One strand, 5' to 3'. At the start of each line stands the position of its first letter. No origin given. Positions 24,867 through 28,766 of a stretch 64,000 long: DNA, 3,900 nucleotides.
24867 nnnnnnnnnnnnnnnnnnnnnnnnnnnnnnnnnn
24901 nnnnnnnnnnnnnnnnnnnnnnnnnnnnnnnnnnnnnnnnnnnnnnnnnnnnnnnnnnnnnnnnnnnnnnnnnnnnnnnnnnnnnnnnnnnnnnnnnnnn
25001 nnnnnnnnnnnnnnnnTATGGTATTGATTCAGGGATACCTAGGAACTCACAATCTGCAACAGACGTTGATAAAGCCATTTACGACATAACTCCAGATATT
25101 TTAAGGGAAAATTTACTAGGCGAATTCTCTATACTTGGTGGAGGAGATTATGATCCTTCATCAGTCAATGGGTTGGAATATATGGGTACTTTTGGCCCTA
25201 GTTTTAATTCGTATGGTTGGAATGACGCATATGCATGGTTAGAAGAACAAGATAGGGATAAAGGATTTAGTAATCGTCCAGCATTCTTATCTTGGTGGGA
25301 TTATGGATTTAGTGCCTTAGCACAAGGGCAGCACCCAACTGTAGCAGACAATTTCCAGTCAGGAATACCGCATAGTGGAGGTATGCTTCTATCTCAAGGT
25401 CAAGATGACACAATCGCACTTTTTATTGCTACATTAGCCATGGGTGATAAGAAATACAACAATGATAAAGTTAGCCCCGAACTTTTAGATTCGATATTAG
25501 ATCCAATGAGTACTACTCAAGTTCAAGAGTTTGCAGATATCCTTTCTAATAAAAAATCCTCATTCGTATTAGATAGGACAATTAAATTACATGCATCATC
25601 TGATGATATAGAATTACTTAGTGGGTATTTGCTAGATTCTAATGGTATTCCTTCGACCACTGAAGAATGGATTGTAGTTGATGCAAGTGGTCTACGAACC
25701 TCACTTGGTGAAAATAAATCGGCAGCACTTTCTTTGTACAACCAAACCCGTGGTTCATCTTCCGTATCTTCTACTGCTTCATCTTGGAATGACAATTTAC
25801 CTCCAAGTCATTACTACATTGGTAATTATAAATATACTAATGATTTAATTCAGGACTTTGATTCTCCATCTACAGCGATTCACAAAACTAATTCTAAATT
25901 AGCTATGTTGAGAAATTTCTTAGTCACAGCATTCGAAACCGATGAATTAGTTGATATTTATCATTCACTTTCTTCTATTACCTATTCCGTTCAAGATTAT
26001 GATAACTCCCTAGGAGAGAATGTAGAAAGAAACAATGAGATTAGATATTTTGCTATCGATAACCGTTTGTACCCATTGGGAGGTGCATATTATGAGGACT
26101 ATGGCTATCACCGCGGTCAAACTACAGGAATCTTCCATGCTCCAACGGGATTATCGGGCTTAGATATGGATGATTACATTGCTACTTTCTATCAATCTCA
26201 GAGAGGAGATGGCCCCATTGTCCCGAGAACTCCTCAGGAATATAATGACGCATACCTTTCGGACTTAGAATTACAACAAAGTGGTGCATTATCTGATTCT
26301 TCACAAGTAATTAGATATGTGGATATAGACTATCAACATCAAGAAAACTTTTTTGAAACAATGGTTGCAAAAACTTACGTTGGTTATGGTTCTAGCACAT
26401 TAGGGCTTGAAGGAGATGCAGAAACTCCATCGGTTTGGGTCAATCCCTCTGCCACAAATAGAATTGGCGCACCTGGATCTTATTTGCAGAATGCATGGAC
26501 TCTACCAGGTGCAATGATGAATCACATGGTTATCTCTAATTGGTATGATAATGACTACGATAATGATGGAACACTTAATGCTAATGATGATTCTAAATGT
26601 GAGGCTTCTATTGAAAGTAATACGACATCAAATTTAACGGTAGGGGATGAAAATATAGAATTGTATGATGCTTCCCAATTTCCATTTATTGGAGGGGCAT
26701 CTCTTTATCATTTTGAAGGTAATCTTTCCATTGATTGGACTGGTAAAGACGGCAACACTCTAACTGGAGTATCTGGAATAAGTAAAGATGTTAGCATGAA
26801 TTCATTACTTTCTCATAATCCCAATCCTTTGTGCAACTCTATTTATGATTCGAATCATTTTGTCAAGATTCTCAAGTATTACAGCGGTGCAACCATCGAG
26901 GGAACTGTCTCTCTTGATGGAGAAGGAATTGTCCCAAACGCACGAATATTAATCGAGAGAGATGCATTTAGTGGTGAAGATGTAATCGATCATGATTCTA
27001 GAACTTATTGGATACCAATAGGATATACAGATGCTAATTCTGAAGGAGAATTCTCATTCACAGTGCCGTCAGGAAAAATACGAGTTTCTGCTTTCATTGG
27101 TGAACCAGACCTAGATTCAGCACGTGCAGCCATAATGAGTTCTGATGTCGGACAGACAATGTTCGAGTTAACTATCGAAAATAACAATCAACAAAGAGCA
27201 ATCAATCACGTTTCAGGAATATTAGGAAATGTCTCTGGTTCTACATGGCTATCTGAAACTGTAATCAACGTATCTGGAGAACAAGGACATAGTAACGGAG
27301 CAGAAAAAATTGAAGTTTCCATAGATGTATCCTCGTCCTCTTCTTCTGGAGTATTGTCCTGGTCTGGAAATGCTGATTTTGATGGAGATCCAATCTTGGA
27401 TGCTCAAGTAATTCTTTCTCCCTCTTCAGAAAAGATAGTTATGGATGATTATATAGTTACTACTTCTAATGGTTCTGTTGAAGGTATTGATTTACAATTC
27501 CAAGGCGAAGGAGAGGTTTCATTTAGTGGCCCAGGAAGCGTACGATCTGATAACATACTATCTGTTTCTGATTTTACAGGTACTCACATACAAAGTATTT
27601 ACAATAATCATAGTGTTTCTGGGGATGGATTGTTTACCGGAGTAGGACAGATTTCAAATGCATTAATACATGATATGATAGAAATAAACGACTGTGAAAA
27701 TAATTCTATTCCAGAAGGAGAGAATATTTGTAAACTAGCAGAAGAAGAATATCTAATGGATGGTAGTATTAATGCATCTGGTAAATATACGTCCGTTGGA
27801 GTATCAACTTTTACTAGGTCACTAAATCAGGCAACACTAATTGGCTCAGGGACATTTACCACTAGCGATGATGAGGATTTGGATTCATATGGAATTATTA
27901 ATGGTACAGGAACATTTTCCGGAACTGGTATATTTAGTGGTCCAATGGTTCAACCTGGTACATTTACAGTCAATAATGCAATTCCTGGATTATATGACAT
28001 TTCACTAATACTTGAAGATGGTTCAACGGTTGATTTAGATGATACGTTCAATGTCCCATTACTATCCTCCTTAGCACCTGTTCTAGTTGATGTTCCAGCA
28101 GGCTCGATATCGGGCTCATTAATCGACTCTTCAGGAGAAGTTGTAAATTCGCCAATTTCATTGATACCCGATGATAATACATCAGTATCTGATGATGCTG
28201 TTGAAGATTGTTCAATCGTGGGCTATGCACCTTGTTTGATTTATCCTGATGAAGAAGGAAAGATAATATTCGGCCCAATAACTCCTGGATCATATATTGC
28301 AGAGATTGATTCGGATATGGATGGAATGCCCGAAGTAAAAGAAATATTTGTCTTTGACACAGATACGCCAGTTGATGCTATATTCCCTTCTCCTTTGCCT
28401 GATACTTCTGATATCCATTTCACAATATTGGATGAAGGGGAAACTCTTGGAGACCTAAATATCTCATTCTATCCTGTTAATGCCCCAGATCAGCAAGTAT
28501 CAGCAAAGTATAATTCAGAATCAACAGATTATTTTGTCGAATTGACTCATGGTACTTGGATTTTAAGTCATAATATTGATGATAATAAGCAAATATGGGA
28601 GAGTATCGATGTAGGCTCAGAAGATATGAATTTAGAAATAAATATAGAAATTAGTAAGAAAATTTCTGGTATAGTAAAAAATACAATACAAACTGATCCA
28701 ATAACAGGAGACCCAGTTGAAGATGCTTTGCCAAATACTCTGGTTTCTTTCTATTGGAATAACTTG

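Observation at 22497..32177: AglB/STT3 oligosaccharyltransferase core embedded in a 3226-aa, doubly anchored, adhesin-like giant protein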

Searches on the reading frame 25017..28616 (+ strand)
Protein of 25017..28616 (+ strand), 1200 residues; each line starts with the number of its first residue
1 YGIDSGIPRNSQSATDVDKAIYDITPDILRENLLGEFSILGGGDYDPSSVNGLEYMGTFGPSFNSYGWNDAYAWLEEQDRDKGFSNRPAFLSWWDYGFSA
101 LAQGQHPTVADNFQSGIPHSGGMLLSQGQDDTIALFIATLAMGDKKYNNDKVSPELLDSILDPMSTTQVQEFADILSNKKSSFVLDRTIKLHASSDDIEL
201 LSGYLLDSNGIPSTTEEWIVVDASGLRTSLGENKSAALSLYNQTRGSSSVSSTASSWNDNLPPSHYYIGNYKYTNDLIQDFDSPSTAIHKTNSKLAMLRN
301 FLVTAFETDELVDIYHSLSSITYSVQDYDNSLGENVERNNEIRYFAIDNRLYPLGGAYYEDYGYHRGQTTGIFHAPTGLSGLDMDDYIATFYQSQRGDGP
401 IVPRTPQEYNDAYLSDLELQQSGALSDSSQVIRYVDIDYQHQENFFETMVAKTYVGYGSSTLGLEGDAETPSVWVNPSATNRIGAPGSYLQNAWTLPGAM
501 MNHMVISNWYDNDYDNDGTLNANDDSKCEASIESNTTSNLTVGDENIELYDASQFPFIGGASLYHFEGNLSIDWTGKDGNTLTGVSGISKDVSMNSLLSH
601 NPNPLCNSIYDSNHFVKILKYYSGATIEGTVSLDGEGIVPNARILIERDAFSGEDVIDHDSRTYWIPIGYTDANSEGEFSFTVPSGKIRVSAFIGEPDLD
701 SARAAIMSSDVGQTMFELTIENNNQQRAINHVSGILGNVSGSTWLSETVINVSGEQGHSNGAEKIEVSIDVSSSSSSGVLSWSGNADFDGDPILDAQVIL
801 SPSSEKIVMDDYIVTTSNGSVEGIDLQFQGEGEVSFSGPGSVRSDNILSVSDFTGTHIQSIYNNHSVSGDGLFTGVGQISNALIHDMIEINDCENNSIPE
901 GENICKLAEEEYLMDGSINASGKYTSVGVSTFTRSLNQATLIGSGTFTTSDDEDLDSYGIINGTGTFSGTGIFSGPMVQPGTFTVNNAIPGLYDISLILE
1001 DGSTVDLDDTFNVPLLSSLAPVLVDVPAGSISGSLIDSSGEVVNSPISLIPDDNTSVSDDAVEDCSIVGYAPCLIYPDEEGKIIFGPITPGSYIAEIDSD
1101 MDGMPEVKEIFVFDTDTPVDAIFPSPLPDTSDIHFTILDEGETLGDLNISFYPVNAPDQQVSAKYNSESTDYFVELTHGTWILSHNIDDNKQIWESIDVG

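Call 63: predict_structure(alignment_id=A3)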
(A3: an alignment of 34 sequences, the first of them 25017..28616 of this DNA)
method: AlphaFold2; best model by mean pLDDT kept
length: 1200 residues; sequences in the alignment: 34
mean_pLDDT: 69.0   pTM: 0.47
mean pLDDT of the five models: 69.0, 66.3, 63.7, 60.8, 58.9
residues with pLDDT >= 90: 173; 70-90: 545; 50-70: 178; < 50: 304
segments of 3 or more residues with pLDDT < 50: 1-14, 24-33, 35-39, 48-128, 248-257, 284-286, 326-332, 340-390, 432-457, 469-479, 495-531, 539-542, 604-623, 655-662, 716-725
pLDDT, mean of each block of 10 residues (from residue 1): 28 48 48 47 51 31 28 34 30 27 27 25 36 68 72 83 87 88 87 78 87 86 79 83 62 44 74 69 59 79 85 73 50 47 28 25 24 26 40 63 67 65 57 44 37 41 58 46 60 47 27 38 41 60 68 77 73 83 77 71 49 31 69 80 81 49 64 87 78 85 78 50 53 78 86 70 82 86 90 91 78 87 81 91 90 93 89 93 86 86 88 92 91 91 90 86 89 85 85 90 86 81 91 89 90 79 86 91 90 90 83 90 88 86 85 84 85 88 86 85
secondary structure, 60 per line:
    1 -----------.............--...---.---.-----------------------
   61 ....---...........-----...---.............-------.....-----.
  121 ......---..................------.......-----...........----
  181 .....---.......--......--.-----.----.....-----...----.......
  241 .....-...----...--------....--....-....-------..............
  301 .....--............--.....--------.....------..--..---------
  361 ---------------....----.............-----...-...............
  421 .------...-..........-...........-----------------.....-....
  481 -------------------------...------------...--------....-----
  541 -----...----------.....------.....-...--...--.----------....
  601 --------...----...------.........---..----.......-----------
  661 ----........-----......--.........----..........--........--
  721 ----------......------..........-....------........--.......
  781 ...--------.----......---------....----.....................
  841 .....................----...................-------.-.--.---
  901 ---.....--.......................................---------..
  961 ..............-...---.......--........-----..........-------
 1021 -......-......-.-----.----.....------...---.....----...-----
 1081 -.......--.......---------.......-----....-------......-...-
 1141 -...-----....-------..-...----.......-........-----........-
elements in order (helices of 4 or more, strands of 3 or more residues): H12-24 H61-64 H68-78 H90-102 H110-114 H120-126 H130-147 H154-160 H166-176 H181-185 E189-195 E198-203 E217-221 E227-229 H234-245 E265-268 E271-274 H276-279 H287-305 H308-319 E322-326 E335-339 H376-379 H384-387 E388-396 E402-404 H406-421 E432-441 H443-453 H471-475 H477-480 E506-508 E532-535 E546-548 E559-563 E570-574 E576-578 E581-583 E597-600 E616-618 E625-633 E643-649 E665-672 E678-683 E686-694 H699-708 H711-718 H731-736 E743-752 H754-757 E764-771 E774-783 E797-802 E812-815 E820-861 E866-884 E904-908 E911-949 E959-974 E982-988 E991-998 E1004-1013 E1022-1027 E1029-1034 E1047-1051 H1065-1068 E1073-1075 E1082-1088 E1091-1097 E1107-1113 E1119-1122 E1130-1135 E1137-1139 E1142-1144 E1150-1153 E1164-1166 E1171-1177 E1179-1186 E1192-1199

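Call 66: fold_search(model_id=the predicted structure, library=pdb)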
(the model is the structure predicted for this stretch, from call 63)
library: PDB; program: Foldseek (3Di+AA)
matches with E <= 10: 854; with E <= 0.001: 49
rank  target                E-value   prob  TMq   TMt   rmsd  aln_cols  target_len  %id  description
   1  6fwv_A                3.8e-09  1.00  0.09  0.17  22.0       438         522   11  The Bacillus anthracis TIE protein (released 2018-08-08)
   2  6fwv_B                5.6e-09  1.00  0.09  0.17  22.4       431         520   12  The Bacillus anthracis TIE protein (released 2018-08-08)
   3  3kpt_A                3.2e-08  1.00  0.08  0.22  21.9       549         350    9  Crystal structure of BcpA, the major pilin subunit of Bacillus cereus (released 2009-11-24)
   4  3kpt_B                3.3e-08  1.00  0.09  0.24  20.1       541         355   10  Crystal structure of BcpA, the major pilin subunit of Bacillus cereus (released 2009-11-24)
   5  3rkp_B                3.5e-08  1.00  0.08  0.22  22.0       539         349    9  Crystal structure of BcpA*(D312A), the major pilin subunit of Bacillus cereus (released 2012-05-30)
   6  3rkp_A                4.3e-08  1.00  0.09  0.23  21.1       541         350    9  Crystal structure of BcpA*(D312A), the major pilin subunit of Bacillus cereus (released 2012-05-30)
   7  9lr7_B                3.0e-07  1.00  0.07  0.18  23.2       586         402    8  Crystal Structure of the Basal pilin EbpB from Enterococcus faecalis. (released 2025-07-16)
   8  7woi_A                5.7e-07  0.99  0.10  0.19  20.2       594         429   10  Structure of the shaft pilin Spa2 from Corynebacterium glutamicum (released 2023-01-25)
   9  6ixy_B                6.7e-07  0.99  0.09  0.19  26.8       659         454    9  X-ray structure of major pilin from C. perfringens SM101 (released 2019-08-14)
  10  4p0d                  8.2e-07  0.99  0.09  0.17  25.0       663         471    7  The T6 backbone pilin of serotype M6 Streptococcus pyogenes has a modular three-domain structure decorated with variable (released 2014-08-27)
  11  6ixy_A                9.0e-07  0.98  0.09  0.17  24.5       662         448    9  X-ray structure of major pilin from C. perfringens SM101 (released 2019-08-14)
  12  9lr7_C                1.4e-06  1.00  0.07  0.20  23.1       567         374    9  Crystal Structure of the Basal pilin EbpB from Enterococcus faecalis. (released 2025-07-16)
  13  9lr7_A                1.5e-06  1.00  0.08  0.19  23.2       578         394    9  Crystal Structure of the Basal pilin EbpB from Enterococcus faecalis. (released 2025-07-16)
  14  9lty_A                1.9e-06  1.00  0.10  0.20  20.5       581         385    9  Crystal Structure of C-terminal stable fragment of the Shaft pilin EbpC from Enterococcus faecalis (released 2025-07-16)
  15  9uvm                  2.4e-06  0.99  0.09  0.19  22.9       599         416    9  The SeMet pili protein of Streptococcus Sanguinis (released 2026-01-21)
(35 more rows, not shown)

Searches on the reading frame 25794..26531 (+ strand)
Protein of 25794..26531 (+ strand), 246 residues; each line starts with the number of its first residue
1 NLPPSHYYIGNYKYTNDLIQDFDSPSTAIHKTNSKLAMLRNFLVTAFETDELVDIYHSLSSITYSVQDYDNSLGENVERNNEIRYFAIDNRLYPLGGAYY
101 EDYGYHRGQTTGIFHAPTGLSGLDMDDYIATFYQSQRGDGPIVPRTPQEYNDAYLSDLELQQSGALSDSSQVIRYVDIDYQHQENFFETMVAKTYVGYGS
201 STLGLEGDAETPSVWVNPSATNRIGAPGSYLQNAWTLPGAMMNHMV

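Call 77: search_solved_structures(query=A5, max_evalue=10, show_alignments=3)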
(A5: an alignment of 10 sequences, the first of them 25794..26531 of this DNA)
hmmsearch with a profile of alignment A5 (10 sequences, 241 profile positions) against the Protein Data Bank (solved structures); distinct sequences matched with E-value up to 10: 3.
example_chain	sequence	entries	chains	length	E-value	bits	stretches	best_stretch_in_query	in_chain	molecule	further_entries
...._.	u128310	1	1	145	0.52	13.2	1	160-225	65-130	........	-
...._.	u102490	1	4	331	0.59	13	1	149-193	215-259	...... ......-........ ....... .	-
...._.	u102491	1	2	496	1.1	12.2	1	150-193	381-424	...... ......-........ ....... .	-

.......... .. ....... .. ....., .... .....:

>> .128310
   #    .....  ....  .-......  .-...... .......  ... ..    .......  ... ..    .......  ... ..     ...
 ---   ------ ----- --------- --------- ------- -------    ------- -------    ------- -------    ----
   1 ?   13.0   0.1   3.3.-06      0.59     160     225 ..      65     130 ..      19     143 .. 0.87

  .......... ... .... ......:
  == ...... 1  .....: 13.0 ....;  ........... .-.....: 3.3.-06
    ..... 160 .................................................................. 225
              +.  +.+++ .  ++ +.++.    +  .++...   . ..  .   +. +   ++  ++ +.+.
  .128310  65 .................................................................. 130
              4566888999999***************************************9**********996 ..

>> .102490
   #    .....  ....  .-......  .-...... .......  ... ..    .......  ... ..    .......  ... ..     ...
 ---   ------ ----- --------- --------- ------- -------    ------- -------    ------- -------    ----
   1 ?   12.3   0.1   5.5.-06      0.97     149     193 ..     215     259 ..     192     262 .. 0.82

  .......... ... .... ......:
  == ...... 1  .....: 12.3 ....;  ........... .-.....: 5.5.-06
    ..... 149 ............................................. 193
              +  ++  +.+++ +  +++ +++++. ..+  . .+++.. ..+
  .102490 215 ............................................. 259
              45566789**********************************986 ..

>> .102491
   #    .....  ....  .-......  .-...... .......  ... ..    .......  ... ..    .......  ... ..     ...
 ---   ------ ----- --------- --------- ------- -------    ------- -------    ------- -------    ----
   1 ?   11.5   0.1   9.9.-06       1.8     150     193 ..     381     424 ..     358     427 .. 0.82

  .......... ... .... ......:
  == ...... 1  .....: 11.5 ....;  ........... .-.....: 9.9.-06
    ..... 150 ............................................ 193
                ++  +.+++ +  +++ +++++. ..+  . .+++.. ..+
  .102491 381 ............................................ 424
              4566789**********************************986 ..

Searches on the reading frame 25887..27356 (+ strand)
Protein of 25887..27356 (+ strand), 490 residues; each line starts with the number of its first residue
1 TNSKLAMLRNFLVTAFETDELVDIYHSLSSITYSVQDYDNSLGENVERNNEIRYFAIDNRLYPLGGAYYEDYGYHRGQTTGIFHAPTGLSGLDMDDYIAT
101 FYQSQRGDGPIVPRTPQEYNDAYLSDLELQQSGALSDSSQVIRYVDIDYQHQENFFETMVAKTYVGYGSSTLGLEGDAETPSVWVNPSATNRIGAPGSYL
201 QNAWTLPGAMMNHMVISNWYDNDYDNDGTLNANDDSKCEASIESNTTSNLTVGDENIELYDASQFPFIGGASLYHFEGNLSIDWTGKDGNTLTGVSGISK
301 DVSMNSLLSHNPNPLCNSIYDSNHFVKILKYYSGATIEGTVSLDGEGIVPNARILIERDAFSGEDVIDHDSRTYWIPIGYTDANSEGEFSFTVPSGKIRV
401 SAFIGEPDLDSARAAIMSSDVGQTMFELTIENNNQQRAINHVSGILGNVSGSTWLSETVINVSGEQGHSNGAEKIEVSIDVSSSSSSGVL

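Call 41: search_solved_structures(query=window:25887-27356:+, max_evalue=10, show_alignments=3)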
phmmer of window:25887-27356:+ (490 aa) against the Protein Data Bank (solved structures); distinct sequences matched with E-value up to 10: 1.
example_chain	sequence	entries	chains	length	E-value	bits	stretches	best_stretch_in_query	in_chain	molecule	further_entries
2x48_A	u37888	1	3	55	1.5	10.7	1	17-46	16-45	CAG38821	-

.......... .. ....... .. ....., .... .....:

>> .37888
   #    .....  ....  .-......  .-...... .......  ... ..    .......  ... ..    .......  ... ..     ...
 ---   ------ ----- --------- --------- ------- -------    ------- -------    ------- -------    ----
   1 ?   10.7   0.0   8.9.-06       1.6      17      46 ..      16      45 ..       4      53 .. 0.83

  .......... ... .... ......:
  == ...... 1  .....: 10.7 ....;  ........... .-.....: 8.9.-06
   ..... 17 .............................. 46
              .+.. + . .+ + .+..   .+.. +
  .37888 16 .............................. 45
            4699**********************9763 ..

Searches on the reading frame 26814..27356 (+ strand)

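Call 54: search_protein_families(library=pfam, proteins=[window:26814-27356:+], max_evalue=1)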
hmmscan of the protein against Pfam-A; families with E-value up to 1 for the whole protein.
window:26814-27356:+ (181 aa): 1 family
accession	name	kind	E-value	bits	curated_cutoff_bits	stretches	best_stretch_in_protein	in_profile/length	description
PF13620.12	CarboxypepD_reg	-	0.065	14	32.3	1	27-93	1-54/82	Carboxypeptidase regulatory-like domain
